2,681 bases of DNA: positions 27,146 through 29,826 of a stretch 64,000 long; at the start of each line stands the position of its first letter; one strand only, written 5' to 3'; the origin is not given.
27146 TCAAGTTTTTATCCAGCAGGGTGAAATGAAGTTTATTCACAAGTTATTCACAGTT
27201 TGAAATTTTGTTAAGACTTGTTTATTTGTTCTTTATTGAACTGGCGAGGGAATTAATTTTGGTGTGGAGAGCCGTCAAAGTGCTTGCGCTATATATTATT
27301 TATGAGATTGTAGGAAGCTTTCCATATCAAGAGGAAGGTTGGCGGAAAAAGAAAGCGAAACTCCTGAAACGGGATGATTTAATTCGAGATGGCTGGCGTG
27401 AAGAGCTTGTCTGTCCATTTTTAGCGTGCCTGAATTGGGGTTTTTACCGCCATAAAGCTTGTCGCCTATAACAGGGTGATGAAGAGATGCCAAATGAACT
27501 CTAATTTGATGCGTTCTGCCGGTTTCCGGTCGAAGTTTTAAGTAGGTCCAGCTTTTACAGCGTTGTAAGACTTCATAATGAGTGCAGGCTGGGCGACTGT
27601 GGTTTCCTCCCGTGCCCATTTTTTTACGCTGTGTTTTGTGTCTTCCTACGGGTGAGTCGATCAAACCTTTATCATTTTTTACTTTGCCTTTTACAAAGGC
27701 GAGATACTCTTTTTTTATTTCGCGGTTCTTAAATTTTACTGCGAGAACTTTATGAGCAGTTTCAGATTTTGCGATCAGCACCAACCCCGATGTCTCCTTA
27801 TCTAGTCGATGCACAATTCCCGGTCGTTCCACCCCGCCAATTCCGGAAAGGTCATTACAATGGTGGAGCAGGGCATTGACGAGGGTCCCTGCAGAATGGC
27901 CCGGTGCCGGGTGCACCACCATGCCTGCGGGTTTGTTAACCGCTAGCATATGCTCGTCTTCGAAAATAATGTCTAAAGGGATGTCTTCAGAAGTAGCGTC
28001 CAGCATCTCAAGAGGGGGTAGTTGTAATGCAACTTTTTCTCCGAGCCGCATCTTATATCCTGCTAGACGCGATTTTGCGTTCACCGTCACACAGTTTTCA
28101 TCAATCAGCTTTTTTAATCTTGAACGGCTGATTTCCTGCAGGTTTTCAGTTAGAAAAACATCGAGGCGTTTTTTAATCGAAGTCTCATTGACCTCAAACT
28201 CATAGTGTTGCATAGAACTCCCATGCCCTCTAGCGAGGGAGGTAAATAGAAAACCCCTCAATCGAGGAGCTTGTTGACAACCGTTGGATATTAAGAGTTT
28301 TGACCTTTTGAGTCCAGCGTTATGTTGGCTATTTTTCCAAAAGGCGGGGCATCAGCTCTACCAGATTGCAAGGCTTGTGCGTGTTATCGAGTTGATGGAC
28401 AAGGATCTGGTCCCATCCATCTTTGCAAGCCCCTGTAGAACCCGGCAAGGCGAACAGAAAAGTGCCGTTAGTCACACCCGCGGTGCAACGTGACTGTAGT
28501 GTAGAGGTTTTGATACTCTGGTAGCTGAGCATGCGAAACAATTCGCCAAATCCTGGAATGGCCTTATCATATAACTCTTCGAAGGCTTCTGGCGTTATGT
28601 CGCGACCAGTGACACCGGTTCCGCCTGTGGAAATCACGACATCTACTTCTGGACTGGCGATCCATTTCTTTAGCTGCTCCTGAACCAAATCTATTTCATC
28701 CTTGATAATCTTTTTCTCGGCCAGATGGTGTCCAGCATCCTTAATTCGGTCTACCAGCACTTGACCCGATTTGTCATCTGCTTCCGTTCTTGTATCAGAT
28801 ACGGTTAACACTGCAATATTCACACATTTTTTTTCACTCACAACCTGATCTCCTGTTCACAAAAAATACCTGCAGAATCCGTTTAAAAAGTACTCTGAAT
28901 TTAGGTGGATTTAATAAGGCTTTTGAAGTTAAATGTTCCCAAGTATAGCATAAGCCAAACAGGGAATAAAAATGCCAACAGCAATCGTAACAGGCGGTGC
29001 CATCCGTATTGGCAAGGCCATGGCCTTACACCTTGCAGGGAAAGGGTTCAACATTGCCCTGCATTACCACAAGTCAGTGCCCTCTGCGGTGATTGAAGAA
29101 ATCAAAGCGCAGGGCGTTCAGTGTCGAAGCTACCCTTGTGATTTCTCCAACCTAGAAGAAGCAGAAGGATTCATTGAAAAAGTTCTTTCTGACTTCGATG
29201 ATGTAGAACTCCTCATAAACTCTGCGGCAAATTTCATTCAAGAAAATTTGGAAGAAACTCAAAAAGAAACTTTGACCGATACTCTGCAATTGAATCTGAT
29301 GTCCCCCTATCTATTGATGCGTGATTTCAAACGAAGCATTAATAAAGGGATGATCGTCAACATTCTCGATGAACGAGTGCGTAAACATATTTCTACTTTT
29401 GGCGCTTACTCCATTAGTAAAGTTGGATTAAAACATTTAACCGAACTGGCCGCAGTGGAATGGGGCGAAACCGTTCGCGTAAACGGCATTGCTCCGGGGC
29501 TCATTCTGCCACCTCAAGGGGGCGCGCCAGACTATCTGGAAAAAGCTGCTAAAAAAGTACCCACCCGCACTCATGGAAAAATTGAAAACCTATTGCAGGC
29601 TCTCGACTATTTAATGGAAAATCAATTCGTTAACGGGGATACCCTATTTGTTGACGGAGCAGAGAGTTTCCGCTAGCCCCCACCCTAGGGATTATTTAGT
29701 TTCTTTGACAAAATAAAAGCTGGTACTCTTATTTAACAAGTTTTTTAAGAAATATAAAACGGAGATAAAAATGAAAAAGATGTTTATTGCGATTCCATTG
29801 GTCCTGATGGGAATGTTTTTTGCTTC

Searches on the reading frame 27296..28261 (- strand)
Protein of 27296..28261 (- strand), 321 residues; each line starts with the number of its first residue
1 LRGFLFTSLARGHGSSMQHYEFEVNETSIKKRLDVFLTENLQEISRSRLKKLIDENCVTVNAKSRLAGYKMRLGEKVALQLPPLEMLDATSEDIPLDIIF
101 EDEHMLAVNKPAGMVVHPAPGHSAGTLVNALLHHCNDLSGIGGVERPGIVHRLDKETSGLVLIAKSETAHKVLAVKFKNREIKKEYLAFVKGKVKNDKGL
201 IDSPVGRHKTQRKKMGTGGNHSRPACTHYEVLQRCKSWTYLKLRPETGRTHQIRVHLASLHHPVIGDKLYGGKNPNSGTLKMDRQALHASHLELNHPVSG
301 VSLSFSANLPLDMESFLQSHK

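Call 8: search_protein_families(library=ncbifam, proteins=[window:27296-28261:-])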
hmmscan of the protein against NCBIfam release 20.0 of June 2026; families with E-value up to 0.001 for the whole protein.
window:27296-28261:- (321 aa): 7 families
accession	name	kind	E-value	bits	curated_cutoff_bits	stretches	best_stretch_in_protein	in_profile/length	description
TIGR00005.1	rluA_subfam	subfamily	1.2e-92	310.3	192.7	1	28-319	3-296/298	RluA family pseudouridine synthase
NF008385.0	PRK11180.1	equivalog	2.4e-80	270.3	351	1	21-318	8-310/325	23S rRNA pseudouridine(1911/1915/1917) synthase RluD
NF008249.0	PRK11025.1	equivalog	5.9e-40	137.1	378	1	24-318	13-311/317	23S rRNA pseudouridine(955/2504/2580) synthase RluC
NF008321.0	PRK11112.1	equivalog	2.5e-38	131.9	328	1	96-310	2-224/257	tRNA pseudouridine(65) synthase TruC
NF007543.0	PRK10158.1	equivalog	8.3e-34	117.2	286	1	95-307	13-215/219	bifunctional tRNA pseudouridine(32) synthase/23S rRNA pseudouridine(746) synthase RluA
TIGR01621.1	RluA-like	hypoth_equivalog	5.1e-30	104.3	222.3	1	96-295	2-184/217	TIGR01621 family pseudouridine synthase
TIGR00093.1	TIGR00093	subfamily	0.00013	21.8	109.3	1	150-198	34-80/161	pseudouridine synthase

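Call 10: find_related_loci(query=window:27296-28261:-, collection=genome_contigs, flank=10000)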
Query window:27296-28261:- (321 aa) in genome_contigs; peptide patterns used: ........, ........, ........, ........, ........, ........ (x = any residue, [..] = any of these).
599 stretches matched a pattern (row limit reached: there are more); 566 encode a relative of the query (tblastn E <= 1e-3); the best 80 are kept; 80 distinct loci.
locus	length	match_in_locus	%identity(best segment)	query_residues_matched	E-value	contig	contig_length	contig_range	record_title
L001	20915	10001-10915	93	17-321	0e+0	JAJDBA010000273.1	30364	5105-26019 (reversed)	MAG: Nitrospinaceae bacterium isolate OFTM251 OFTM251_272, whole genome shotgun sequence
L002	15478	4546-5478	81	11-321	7e-172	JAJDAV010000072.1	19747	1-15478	MAG: Nitrospinaceae bacterium isolate OFTM135 OFTM135_71, whole genome shotgun sequence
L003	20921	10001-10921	80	15-321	2e-167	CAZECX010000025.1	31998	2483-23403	MAG TPA_asm: uncultured Nitrospina sp. isolate binchicken_co46_167 genome assembly, contig: NODE_2448_length_31998_cov_6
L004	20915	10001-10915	80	17-321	6e-165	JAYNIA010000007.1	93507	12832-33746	MAG: Nitrospinota bacterium isolate 139544_COM_vamb_bins.tsv.103 NODE_160_length_93507_cov_10.855766, whole genome shotg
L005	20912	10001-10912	78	16-321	6e-160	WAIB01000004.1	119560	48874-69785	MAG: Nitrospinota bacterium isolate GoM_MAG_111B NODE_4_length_119560_cov_3.827384, whole genome shotgun sequence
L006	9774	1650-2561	58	17-321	5e-112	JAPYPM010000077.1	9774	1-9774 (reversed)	MAG: Nitrospinaceae bacterium isolate PW1.metabat2.53_sub PW1_7590_length_9774_cov_7.749563, whole genome shotgun sequen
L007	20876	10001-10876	47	24-319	5e-85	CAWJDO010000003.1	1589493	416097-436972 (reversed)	MAG: Bryobacterales bacterium isolate MFD06435.bin.1.198 genome assembly, contig: contig_22953, whole genome shotgun seq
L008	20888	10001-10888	47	31-315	4e-84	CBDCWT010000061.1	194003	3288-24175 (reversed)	MAG: Pirellulaceae bacterium isolate 484d33e6-743c-4544-9e23-d9dd82aab886 genome assembly, contig: contig_61, whole geno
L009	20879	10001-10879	46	31-318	8e-83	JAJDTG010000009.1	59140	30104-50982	MAG: Candidatus Dadabacteria bacterium isolate jk18x11bins.6 k141_1444335, whole genome shotgun sequence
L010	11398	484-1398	44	10-318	7e-83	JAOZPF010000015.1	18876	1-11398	MAG: Anaerolineae bacterium isolate GMC4.metabat2.178_sub GMC4_2928_length_18876_cov_6.670315, whole genome shotgun sequ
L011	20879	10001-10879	46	22-319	1e-82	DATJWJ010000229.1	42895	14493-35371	MAG TPA_asm: Bryobacteraceae bacterium isolate SMAG_U15096 k141_1551033, whole genome shotgun sequence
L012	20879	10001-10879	46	22-319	7e-82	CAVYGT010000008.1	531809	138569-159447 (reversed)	MAG: Terriglobia bacterium isolate MFD05377.bin.1.65 genome assembly, contig: contig_45004, whole genome shotgun sequenc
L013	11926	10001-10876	47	22-318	6e-82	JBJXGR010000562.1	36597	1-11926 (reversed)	MAG: Bryobacteraceae bacterium isolate F1F2.bin.195 k127_5766482, whole genome shotgun sequence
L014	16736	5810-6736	44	20-320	2e-80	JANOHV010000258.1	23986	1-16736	MAG: Candidatus Rokuibacteriota bacterium isolate SOY_63_metabat_434 SOY_63_k141_3418239, whole genome shotgun sequence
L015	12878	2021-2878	48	29-317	7e-80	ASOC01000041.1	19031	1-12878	Candidatus Omnitrophus fodinae SCGC AAA011-A17 A11A17DRAFT_contig_40_0.41_C, whole genome shotgun sequence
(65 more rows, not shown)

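Call 32: find_homologous_proteins(query=window:27296-28261:-, max_evalue=1e-60)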
Query window:27296-28261:- (321 aa): 5041 proteins with E <= 1e-60 among 8000 candidates; the best 120 are listed.
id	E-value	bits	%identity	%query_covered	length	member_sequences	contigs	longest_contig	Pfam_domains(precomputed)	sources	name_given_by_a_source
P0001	8.9e-193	658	94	95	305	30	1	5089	PF00849.28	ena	-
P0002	3.5e-189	646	94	95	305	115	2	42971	PF00849.28,PF01479.31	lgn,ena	-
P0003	3.0e-187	640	92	95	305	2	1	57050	PF00849.28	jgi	jgi:23S rRNA pseudouridine1911/1915/1917 synthase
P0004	4.1e-187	639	91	95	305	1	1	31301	PF00849.28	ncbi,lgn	-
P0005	1.5e-185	634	92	95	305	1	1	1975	PF00849.28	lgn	-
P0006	2.8e-185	633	92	95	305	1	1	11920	PF00849.28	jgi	jgi:23S rRNA pseudouridine1911/1915/1917 synthase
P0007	3.1e-185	633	91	95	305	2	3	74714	PF00849.28,PF01479.31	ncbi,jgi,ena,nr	ncbi:RluA family pseudouridine synthase [Nitrospina gracilis]|nr:RluA family pseudouridine synthase 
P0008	1.2e-183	628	91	95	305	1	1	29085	PF00849.28,PF01479.31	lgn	-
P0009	2.2e-183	627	91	95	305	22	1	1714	PF00849.28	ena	-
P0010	1.5e-182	624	91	95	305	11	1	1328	PF00849.28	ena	-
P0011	1.1e-181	621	90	96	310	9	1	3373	PF00849.28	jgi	jgi:23S rRNA pseudouridine1911/1915/1917 synthase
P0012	4.3e-166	570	83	95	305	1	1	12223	PF00849.28,PF01479.31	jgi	-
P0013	5.4e-165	567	83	95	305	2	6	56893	PF00849.28,PF01479.31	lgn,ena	-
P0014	5.2e-164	563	81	95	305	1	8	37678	PF00849.28,PF01479.31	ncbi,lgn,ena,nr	ncbi:MAG: RluA family pseudouridine synthase [Nitrospinae bacterium]|nr:RluA family pseudouridine sy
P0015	7.2e-163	560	81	95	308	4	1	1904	PF00849.28,PF01479.31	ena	-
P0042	3.5e-125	436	66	95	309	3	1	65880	PF00849.28,PF01479.31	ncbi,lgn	-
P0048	3.4e-124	433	67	95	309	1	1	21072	PF00849.28,PF01479.31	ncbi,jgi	-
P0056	2.8e-123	430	65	95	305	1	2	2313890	PF00849.28,PF01479.31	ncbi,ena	-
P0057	3.2e-123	429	64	95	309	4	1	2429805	PF00849.28,PF01479.31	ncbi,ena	-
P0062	1.4e-122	427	65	95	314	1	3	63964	PF00849.28,PF01479.31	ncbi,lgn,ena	-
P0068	3.4e-122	426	64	94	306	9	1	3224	PF00849.28,PF01479.31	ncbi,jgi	-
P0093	4.0e-120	419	63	95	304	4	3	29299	PF00849.28,PF01479.31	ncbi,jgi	jgi:23S rRNA pseudouridine1911/1915/1917 synthase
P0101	2.5e-119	417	63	94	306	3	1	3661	PF00849.28,PF01479.31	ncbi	ncbi:MAG: RluA family pseudouridine synthase [Nitrospinaceae bacterium]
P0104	4.1e-119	416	64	95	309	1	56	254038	PF00849.28,PF01479.31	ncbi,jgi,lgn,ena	jgi:23S rRNA pseudouridine1911/1915/1917 synthase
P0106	6.7e-119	415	64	95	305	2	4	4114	PF00849.28,PF01479.31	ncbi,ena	-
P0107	9.0e-119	415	63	95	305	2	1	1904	PF00849.28,PF01479.31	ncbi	-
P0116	6.5e-110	386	59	95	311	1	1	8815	PF00849.28,PF01479.31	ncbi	-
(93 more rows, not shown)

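Call 33: find_encoding_contigs(protein=P0056, flank=10000, max_places=3)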
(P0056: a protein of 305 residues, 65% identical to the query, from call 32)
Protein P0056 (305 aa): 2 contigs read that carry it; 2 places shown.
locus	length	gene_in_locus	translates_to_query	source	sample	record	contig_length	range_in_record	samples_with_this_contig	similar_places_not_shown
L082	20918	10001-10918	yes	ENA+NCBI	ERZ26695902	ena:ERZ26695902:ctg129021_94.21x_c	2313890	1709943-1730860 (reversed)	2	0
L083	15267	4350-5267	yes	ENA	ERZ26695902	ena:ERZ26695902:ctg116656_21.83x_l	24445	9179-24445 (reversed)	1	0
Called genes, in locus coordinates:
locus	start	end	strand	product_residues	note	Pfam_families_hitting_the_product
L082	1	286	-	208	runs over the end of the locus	PF01351:RNase_HII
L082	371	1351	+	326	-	PF01435:Peptidase_M48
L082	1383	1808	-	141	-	PF01245:Ribosomal_L19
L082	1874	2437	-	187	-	PF09936:Methyltrn_RNA_4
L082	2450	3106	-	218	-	PF01746:tRNA_m1G_MT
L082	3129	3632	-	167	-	PF01782:RimM, PF05239:PRC, PF24986:PRC_RimM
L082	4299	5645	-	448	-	PF02881:SRP54_N, PF01656:CbiA (faint), PF06414:Zeta_toxin (weak), PF13401:AAA_22 (weak), PF00448:SRP54, PF02978:SRP_SPB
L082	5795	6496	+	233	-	PF00733:Asn_synthase (weak), PF06508:QueC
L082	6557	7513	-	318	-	PF13576:Pentapeptide_3 (faint)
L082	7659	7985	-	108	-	-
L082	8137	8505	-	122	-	-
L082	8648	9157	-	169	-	PF00994:MoCF_biosynth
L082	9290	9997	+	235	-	PF00106:adh_short, PF08659:KR, PF13561:adh_short_C2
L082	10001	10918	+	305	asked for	PF01479:S4 (weak), PF00849:PseudoU_synth_2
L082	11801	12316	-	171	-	PF17775:YchJ_M-like, PF02810:SEC-C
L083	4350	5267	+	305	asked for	PF01479:S4 (weak), PF00849:PseudoU_synth_2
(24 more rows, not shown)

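Call 34: find_encoding_contigs(protein=P0057, flank=10000, max_places=3)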
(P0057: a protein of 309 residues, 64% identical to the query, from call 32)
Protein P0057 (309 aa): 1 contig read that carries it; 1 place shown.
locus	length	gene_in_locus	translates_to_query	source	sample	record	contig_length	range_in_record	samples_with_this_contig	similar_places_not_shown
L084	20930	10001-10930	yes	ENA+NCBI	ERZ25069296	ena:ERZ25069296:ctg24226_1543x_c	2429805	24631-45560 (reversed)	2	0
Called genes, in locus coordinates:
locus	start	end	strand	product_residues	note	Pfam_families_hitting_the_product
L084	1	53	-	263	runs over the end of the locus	-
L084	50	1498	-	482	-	-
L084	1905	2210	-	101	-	-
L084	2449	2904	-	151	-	PF01245:Ribosomal_L19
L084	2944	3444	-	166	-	PF09936:Methyltrn_RNA_4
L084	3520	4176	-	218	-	PF01746:tRNA_m1G_MT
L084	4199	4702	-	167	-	PF01782:RimM, PF05239:PRC (weak), PF24986:PRC_RimM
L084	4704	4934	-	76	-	PF13083:KH_KhpA-B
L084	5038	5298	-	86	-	PF00886:Ribosomal_S16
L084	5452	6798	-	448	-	PF02881:SRP54_N, PF01656:CbiA (faint), PF06414:Zeta_toxin (weak), PF13401:AAA_22 (weak), PF00448:SRP54, PF02978:SRP_SPB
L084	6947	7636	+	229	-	PF00733:Asn_synthase (weak), PF06508:QueC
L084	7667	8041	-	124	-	-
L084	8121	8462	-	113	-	-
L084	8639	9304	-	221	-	PF00994:MoCF_biosynth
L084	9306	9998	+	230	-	PF00106:adh_short, PF08659:KR (weak), PF13561:adh_short_C2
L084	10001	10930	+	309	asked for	PF01479:S4, PF00849:PseudoU_synth_2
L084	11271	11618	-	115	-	-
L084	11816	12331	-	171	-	PF17775:YchJ_M-like, PF02810:SEC-C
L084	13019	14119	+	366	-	PF01098:FTSW_RODA_SPOVE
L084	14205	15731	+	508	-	PF10150:RNase_E_G, PF20833:RNase_E_G_Thio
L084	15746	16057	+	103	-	-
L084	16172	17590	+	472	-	PF07690:MFS_1, PF12832:MFS_1_like (faint), PF07690:MFS_1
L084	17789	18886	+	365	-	PF01926:MMR_HSR1, PF02421:FeoB_N, PF06071:YchF-GTPase_C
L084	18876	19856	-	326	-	PF00389:2-Hacid_dh, PF02826:2-Hacid_dh_C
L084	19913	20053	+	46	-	-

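Call 62: list_cluster_members(proteins=[P0104, P0093, P0048, P0042, P0062, P0116, P0107, P0106, P0068, P0101])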
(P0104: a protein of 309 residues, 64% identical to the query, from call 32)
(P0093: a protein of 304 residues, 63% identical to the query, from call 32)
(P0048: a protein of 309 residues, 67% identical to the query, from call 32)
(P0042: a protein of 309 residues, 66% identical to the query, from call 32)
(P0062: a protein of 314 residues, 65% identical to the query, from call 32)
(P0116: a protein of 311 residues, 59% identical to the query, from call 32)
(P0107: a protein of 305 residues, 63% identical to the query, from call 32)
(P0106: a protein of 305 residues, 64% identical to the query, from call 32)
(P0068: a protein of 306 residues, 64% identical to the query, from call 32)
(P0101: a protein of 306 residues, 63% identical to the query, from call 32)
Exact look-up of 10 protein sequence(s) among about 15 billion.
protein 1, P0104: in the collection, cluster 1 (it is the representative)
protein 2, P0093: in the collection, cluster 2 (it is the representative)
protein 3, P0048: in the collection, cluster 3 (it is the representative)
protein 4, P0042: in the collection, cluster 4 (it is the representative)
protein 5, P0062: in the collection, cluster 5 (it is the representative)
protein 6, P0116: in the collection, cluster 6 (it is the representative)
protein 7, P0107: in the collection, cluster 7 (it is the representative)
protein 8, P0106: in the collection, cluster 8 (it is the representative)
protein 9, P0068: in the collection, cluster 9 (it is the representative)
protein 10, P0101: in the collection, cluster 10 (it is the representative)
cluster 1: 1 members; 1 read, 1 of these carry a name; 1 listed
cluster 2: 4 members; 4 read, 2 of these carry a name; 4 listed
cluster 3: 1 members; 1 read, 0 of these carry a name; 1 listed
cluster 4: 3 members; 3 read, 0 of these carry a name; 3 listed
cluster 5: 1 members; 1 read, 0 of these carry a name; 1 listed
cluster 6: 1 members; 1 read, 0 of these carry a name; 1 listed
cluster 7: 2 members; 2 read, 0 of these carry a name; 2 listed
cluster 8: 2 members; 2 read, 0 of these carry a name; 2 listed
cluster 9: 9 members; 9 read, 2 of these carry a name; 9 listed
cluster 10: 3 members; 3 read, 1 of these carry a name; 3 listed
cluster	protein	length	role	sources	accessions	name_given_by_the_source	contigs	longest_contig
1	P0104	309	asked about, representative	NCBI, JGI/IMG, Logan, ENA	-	23S rRNA pseudouridine1911/1915/1917 synthase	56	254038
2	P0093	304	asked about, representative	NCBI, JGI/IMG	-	23S rRNA pseudouridine1911/1915/1917 synthase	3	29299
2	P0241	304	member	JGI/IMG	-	23S rRNA pseudouridine1911/1915/1917 synthase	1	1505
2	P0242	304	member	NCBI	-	-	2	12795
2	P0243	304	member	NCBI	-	-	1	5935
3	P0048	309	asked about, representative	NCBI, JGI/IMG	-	-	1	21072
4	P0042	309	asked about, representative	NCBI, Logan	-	-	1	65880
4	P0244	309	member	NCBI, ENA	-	-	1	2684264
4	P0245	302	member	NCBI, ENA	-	-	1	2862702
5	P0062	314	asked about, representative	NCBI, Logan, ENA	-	-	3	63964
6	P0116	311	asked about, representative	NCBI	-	-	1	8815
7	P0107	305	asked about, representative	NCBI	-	-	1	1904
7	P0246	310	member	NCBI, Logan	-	-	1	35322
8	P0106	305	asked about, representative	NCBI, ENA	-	-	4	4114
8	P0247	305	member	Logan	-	-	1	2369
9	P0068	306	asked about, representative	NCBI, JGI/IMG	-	-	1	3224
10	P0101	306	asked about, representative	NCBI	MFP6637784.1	MAG: RluA family pseudouridine synthase [Nitrospinaceae bacterium]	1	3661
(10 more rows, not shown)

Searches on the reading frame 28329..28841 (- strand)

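Call 8: search_protein_families(library=ncbifam, proteins=[window:28329-28841:-])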
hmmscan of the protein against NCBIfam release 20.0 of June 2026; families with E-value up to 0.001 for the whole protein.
window:28329-28841:- (170 aa): 8 families
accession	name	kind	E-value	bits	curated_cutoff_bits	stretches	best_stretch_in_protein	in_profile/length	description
TIGR02667.1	moaB_proteo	equivalog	1.4e-74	249.2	222.4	1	6-165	4-163/163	molybdenum cofactor biosynthesis protein B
TIGR00177.1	molyb_syn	domain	4.5e-36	124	85.35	1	8-147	3-146/148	molybdenum cofactor synthesis domain-containing protein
NF002947.1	PRK03604.1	equivalog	5.2e-31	108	285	1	5-146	144-285/301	bifunctional molybdenum cofactor biosynthesis protein MoaC/MoaB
NF006932.0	PRK09417.1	equivalog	6.9e-26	90.9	158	1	6-143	3-143/193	molybdopterin adenylyltransferase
NF002291.0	PRK01215.1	equivalog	2.7e-05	23.4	293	1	31-89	30-86/264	nicotinamide mononucleotide deamidase-related protein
NF001813.0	PRK00549.1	equivalog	5e-05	22.5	379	1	23-93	19-87/414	competence/damage-inducible protein A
NF011068.0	PRK14498.1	equivalog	0.00065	17.9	534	1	23-90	212-277/647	molybdopterin biosynthesis protein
NF011067.0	PRK14497.1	equivalog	0.0009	17.9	536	0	29-91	211-271/546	putative molybdopterin biosynthesis protein MoeA/unknown domain fusion protein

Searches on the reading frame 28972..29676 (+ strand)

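Call 8: search_protein_families(library=ncbifam, proteins=[window:28972-29676:+])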
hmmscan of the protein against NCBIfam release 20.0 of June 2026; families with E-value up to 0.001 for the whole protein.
window:28972-29676:+ (234 aa): 194 families (the best 25 are shown)
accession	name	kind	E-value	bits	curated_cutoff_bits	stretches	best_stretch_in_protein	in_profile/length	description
NF006597.0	PRK09134.1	equivalog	5.1e-52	176.7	281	1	3-230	14-246/261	SDR family oxidoreductase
NF006598.0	PRK09135.1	equivalog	1.9e-40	139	288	1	3-232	8-246/249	pteridine reductase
NF005066.0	PRK06483.1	equivalog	1e-35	123.3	249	1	4-231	8-236/239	dihydromonapterin reductase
NF012208.0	SDR_dihy_bifunc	exception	4.3e-30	105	325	1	4-229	1-229/233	bifunctional dihydropteridine reductase/dihydrofolate reductase TmpR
NF005559.1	PRK07231.1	subfamily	7.7e-28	97.6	215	1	3-231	6-247/249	glucose 1-dehydrogenase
TIGR01830.1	3oxo_ACP_reduc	equivalog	1.8e-27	96.6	297.75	1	4-229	1-236/239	3-oxoacyl-[acyl-carrier-protein] reductase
NF005309.0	PRK06841.1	subfamily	2.6e-27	95.9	286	1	3-230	17-251/255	GolD/DthD family dehydrogenase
NF005672.0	PRK07454.1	equivalog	8.4e-27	93.9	234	1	2-177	7-187/241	SDR family oxidoreductase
NF009468.0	PRK12826.1-4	equivalog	1.4e-26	93.8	318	1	4-230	10-246/256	SDR family oxidoreductase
NF006132.0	PRK08277.1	subfamily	2.6e-26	92.6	281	1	3-230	12-273/280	D-mannonate oxidoreductase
NF009384.0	PRK12743.1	equivalog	3.2e-26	92.1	264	1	3-229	8-245/258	SDR family oxidoreductase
NF005853.0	PRK07774.1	equivalog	4.4e-24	85.2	303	1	3-233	8-248/250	SDR family oxidoreductase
NF006072.0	PRK08217.1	subfamily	5.7e-24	85.3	298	1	4-230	8-250/253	3-ketoacyl-(acyl-carrier-protein) reductase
NF009464.0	PRK12824.1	subfamily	8.1e-24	84.6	269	1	3-230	4-241/245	3-oxoacyl-ACP reductase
NF009466.0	PRK12826.1-2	subfamily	1.2e-23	83.9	222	1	4-231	6-244/248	3-oxoacyl-ACP reductase FabG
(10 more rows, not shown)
